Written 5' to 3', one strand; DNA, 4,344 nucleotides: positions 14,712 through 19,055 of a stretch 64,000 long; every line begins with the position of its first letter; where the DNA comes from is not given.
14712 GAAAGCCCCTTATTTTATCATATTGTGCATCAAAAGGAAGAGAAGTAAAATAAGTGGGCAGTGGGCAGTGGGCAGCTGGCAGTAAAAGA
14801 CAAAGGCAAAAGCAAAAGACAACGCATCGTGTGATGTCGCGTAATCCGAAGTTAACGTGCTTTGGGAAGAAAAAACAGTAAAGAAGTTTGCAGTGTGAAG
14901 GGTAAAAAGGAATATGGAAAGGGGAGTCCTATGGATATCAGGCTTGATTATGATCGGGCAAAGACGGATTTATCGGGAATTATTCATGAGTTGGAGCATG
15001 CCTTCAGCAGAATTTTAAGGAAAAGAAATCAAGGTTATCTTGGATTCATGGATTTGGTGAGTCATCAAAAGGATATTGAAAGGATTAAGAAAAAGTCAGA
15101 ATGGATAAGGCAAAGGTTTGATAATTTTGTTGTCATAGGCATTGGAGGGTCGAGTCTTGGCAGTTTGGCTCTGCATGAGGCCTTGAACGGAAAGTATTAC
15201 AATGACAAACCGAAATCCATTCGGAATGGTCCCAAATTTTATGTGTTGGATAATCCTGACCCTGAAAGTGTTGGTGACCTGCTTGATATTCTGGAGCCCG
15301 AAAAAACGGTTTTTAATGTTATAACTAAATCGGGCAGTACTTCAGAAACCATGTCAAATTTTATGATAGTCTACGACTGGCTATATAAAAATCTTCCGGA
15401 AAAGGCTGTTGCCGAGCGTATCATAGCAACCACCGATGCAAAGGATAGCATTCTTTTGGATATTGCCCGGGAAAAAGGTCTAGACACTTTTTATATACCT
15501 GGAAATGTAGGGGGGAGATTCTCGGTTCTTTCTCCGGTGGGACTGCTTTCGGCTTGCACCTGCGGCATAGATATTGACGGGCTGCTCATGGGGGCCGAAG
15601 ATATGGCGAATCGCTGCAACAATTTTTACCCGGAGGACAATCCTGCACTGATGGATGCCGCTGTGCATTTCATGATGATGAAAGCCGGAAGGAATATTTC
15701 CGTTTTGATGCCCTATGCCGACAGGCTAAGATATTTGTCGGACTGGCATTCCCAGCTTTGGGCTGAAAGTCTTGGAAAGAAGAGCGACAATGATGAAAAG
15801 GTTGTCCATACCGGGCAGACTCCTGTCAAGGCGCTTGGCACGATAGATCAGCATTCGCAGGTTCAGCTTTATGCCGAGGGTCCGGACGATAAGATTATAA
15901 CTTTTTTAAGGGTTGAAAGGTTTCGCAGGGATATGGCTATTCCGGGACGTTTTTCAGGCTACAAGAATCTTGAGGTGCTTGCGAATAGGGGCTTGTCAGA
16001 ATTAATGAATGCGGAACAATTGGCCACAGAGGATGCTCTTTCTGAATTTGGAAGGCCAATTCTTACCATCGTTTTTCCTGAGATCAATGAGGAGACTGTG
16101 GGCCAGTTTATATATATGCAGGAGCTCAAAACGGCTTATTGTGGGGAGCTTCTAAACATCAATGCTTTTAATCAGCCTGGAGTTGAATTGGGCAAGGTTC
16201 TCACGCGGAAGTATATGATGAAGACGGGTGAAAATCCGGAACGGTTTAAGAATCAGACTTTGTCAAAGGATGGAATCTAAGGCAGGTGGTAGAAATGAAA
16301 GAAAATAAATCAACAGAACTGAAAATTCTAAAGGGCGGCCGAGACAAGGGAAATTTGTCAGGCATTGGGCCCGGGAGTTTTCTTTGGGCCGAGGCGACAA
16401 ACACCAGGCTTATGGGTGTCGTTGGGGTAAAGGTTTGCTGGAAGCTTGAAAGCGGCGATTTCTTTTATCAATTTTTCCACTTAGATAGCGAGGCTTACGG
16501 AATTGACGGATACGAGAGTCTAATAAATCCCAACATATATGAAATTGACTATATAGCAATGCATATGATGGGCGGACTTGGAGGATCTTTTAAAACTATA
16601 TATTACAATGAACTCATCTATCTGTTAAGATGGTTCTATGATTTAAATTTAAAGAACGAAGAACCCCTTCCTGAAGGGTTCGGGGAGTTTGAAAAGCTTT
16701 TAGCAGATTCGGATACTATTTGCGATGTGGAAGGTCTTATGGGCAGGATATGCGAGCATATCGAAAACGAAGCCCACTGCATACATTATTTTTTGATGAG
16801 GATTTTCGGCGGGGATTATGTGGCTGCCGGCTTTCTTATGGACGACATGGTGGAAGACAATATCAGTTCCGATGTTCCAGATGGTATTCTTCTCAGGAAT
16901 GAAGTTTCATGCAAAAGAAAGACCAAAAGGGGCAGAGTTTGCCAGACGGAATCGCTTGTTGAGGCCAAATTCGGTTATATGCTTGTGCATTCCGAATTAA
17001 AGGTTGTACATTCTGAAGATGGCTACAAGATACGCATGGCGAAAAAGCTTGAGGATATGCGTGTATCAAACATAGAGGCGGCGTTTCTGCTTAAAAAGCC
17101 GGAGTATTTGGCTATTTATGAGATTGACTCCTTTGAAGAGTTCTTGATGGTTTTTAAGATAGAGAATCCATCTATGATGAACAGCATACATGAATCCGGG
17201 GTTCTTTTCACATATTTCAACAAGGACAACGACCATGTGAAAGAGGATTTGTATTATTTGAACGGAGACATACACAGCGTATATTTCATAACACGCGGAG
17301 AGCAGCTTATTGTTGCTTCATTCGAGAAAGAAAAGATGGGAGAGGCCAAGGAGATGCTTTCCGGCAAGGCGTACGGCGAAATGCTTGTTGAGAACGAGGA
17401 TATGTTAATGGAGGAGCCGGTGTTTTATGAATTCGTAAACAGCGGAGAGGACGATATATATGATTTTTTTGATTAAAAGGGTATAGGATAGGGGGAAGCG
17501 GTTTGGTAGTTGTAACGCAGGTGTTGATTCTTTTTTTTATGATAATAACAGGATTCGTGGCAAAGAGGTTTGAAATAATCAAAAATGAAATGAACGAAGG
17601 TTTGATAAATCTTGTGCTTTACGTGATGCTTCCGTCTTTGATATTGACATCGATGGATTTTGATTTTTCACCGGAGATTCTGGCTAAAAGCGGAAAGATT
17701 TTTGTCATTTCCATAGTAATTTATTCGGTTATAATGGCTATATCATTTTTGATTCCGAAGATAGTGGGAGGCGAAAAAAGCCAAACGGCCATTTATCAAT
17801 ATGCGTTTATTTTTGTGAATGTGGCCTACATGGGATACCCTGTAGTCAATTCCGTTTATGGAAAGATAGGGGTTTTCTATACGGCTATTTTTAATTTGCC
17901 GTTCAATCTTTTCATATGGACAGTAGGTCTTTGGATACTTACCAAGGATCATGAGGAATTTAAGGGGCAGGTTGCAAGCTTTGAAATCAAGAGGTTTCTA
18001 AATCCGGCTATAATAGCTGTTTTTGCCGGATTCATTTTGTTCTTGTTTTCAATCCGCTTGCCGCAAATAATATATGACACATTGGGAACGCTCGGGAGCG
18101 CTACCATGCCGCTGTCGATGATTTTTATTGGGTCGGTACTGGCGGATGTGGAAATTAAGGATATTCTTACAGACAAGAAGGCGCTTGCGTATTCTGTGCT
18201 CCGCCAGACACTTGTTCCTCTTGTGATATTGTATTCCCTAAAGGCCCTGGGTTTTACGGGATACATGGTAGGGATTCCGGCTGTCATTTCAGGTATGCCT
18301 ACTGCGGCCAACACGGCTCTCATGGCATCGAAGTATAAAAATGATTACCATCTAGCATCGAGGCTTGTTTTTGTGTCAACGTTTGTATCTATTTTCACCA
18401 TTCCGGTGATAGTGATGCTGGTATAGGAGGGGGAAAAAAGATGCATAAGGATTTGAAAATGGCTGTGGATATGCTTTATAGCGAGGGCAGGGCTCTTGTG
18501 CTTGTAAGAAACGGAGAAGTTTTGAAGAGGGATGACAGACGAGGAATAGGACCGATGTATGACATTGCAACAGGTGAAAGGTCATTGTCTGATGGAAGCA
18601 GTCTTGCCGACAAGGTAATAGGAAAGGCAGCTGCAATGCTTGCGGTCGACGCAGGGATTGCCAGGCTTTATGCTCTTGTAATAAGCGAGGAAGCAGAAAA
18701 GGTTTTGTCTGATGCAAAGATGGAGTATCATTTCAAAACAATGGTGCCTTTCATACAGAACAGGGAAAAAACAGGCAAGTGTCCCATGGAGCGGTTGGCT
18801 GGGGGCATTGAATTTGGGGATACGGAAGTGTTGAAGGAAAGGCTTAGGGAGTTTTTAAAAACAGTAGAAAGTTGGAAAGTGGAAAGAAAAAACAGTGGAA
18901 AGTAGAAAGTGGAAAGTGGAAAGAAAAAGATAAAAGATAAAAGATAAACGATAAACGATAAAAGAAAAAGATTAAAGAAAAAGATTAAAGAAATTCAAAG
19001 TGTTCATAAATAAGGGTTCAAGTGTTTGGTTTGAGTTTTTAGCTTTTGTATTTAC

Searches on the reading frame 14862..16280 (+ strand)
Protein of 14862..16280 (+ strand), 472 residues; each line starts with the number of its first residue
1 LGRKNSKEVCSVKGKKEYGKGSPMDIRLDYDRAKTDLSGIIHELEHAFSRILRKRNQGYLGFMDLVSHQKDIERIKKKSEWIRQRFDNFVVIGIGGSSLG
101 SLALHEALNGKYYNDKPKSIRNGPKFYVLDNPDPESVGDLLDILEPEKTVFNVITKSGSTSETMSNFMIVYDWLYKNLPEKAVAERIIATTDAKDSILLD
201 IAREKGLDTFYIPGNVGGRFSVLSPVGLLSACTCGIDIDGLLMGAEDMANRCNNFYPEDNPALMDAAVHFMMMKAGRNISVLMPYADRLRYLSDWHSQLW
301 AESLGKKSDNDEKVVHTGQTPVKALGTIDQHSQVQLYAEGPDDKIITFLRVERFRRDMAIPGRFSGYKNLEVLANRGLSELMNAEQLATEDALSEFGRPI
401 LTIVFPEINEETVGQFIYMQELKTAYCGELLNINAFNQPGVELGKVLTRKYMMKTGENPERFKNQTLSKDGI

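Call 43: search_protein_families(library=ncbifam, proteins=[window:14862-16280:+], max_evalue=0.001)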
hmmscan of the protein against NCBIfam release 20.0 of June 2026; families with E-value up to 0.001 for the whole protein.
window:14862-16280:+ (472 aa): 8 families
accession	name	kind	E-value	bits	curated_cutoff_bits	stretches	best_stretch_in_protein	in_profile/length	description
NF003016.0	PRK03868.1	equivalog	7.9e-94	314.8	487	1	42-453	14-408/410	glucose-6-phosphate isomerase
NF010697.0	PRK14097.1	equivalog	1.1e-81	274.7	443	1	53-456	38-436/448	glucose-6-phosphate isomerase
NF040629.1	PGI_Meth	equivalog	1e-74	252.1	350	1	43-445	24-392/396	glucose-6-phosphate isomerase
NF010696.0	PRK14096.1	equivalog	1.3e-60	205.4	671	1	83-450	111-460/528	glucose-6-phosphate isomerase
NF007080.0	PRK09533.1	equivalog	1.8e-48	165.1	712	2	56-308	424-668/949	bifunctional transaldolase/phosoglucose isomerase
NF001211.0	PRK00179.1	equivalog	3.9e-46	157.6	492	1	83-454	143-518/544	glucose-6-phosphate isomerase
NF010695.0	PRK14095.1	equivalog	2.5e-42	145.2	703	1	83-460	148-519/536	glucose-6-phosphate isomerase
TIGR02128.1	G6PI_arch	equivalog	0.00042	19.3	213.9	1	66-222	5-129/308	bifunctional phosphoglucose/phosphomannose isomerase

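Call 67: search_protein_families(library=pfam, proteins=[window:14862-16280:+], max_evalue=0.0001)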
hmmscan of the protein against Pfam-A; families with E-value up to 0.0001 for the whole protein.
window:14862-16280:+ (472 aa): 1 family
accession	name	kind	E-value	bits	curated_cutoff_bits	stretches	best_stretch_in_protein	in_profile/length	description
PF00342.24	PGI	-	1.8e-41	142.7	22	1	85-452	95-466/486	Phosphoglucose isomerase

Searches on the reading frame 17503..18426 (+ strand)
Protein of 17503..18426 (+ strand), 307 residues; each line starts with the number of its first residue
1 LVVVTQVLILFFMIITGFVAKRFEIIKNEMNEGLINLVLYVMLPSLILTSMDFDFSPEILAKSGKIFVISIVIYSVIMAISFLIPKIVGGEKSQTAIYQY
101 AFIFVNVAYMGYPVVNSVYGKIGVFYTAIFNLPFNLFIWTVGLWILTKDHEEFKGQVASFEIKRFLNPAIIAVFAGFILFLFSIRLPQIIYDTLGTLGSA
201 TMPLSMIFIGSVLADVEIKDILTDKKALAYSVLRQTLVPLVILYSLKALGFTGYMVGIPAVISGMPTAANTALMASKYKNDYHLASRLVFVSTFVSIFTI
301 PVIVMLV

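Call 67: search_protein_families(library=pfam, proteins=[window:17503-18426:+], max_evalue=0.0001)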
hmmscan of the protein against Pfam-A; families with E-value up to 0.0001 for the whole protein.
window:17503-18426:+ (307 aa): 1 family
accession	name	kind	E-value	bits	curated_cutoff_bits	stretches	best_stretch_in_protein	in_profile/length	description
PF03547.23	Mem_trans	-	4.1e-40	137.9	25.7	1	2-303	1-342/343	Membrane transport protein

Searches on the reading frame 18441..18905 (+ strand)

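Call 67: search_protein_families(library=pfam, proteins=[window:18441-18905:+], max_evalue=0.0001)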
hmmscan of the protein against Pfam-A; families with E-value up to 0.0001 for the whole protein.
window:18441-18905:+ (154 aa): 1 family
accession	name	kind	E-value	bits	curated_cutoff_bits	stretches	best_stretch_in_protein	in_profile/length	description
PF08973.16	TM1506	-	4e-33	114.3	27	1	9-124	3-117/130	Domain of unknown function (DUF1893)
